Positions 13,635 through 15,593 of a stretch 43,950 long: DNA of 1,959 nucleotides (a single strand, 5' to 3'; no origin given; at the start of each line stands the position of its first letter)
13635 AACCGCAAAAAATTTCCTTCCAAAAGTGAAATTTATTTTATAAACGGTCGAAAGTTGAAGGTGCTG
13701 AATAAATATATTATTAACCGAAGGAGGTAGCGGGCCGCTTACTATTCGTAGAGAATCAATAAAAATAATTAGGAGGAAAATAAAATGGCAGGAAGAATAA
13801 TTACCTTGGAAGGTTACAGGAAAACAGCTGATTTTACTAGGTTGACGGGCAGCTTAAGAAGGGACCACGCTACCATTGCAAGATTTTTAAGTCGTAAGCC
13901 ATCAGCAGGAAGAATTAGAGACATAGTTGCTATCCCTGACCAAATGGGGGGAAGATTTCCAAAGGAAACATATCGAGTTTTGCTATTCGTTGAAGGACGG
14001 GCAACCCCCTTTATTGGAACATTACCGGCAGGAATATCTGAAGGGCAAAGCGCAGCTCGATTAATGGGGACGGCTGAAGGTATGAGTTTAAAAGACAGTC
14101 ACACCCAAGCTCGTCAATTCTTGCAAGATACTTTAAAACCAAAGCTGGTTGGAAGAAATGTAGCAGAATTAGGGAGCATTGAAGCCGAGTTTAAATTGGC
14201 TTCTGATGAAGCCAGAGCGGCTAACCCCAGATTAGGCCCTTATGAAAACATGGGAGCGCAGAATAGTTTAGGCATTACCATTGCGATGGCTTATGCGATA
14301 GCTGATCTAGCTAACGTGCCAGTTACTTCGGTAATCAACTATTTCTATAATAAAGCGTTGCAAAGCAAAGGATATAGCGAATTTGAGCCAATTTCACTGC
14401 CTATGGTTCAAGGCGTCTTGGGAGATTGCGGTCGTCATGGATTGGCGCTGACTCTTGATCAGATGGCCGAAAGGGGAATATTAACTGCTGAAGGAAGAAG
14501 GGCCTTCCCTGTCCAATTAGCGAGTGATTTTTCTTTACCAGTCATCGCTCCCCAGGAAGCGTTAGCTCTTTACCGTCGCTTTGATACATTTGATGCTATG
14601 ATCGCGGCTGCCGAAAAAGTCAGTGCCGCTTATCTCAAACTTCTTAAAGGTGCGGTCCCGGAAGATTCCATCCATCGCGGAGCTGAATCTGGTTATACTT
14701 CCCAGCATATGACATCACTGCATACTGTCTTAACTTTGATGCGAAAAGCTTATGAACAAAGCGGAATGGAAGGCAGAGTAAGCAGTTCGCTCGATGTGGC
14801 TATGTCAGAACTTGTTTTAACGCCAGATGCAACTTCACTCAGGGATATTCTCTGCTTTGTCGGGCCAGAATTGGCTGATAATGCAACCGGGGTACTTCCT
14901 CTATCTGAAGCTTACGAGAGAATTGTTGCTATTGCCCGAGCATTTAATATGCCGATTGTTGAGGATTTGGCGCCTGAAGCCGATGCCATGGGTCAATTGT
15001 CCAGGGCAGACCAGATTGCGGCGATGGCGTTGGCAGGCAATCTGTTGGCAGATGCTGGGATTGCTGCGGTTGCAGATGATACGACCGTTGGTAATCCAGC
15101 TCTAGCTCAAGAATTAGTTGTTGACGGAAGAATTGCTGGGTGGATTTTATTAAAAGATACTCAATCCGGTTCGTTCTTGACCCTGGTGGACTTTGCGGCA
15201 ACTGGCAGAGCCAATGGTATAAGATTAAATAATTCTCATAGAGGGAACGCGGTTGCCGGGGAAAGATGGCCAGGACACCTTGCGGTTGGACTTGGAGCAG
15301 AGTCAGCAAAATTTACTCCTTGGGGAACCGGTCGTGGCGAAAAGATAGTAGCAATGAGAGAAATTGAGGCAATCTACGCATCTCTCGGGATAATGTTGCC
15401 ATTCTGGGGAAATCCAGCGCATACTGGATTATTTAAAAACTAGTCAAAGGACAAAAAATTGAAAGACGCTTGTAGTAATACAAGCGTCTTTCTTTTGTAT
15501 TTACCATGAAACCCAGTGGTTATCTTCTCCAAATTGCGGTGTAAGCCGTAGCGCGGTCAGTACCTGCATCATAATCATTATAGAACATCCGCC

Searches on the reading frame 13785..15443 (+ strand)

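Call 32: search_protein_families(library=pfam, proteins=[window:13785-15443:+], max_evalue=0.0001)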
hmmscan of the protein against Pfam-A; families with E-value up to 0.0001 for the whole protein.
window:13785-15443:+ (552 aa): 1 family
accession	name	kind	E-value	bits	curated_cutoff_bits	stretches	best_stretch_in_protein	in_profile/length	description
PF00113.28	Enolase_C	-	3.9e-06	26.8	21.5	1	276-542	44-289/296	Enolase, C-terminal TIM barrel domain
